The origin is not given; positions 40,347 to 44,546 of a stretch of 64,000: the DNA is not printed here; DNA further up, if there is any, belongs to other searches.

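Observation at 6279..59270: Locus of giant modular secreted proteins (~10.5k and 6.3k aa): dockerin/EF-hand-like motif, beta-helix/GLUG repeats, Ig-like module, then cadherin-like arrays and a C-terminal anchor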

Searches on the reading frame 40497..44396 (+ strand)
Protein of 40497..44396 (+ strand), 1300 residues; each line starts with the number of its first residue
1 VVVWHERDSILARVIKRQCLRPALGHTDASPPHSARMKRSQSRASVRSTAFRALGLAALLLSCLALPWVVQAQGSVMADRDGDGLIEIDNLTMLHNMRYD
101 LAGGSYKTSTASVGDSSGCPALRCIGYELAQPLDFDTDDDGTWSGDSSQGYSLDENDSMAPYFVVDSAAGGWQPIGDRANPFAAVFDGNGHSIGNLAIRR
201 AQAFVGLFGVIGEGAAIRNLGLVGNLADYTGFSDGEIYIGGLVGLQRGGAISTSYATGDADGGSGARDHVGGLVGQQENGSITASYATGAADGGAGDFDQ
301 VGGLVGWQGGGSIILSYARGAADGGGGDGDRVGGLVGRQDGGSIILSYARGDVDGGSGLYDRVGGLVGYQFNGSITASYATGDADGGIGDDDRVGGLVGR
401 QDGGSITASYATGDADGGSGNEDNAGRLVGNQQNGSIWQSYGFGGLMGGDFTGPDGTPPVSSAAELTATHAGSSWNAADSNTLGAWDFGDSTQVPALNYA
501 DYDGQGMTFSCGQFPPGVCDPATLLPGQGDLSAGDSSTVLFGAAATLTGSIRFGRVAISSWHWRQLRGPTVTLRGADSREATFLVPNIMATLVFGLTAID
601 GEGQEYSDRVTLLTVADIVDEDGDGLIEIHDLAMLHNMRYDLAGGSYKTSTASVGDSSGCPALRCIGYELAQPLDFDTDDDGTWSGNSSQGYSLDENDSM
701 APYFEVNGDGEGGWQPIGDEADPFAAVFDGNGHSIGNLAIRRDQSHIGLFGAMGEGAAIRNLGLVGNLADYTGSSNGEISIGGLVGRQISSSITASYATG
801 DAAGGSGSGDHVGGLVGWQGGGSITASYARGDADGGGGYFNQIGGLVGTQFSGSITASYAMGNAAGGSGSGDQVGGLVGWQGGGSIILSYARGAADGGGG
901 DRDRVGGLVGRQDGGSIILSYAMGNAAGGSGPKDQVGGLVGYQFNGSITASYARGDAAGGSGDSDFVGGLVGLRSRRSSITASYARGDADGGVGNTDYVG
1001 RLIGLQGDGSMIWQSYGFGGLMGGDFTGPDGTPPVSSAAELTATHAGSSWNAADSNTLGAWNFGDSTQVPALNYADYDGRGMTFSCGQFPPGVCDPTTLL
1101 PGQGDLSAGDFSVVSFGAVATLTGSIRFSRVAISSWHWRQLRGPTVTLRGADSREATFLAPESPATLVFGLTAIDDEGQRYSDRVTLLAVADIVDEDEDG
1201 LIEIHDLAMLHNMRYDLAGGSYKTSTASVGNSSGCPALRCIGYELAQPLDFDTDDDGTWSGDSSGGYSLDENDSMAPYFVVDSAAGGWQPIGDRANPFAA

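Call 5: search_protein_families(library=pfam, proteins=[window:40497-44396:+], max_evalue=0.01)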
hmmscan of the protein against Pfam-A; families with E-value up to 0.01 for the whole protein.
window:40497-44396:+ (1300 aa): 2 families
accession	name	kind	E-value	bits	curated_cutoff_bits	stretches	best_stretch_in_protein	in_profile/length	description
PF07581.17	Glug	-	1.5e-36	122.7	20.5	4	362-383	4-26/28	The GLUG motif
PF22352.2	K319L-like_PKD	-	6e-21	74.7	27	2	1108-1187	1-82/84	K319L-like, PKD domain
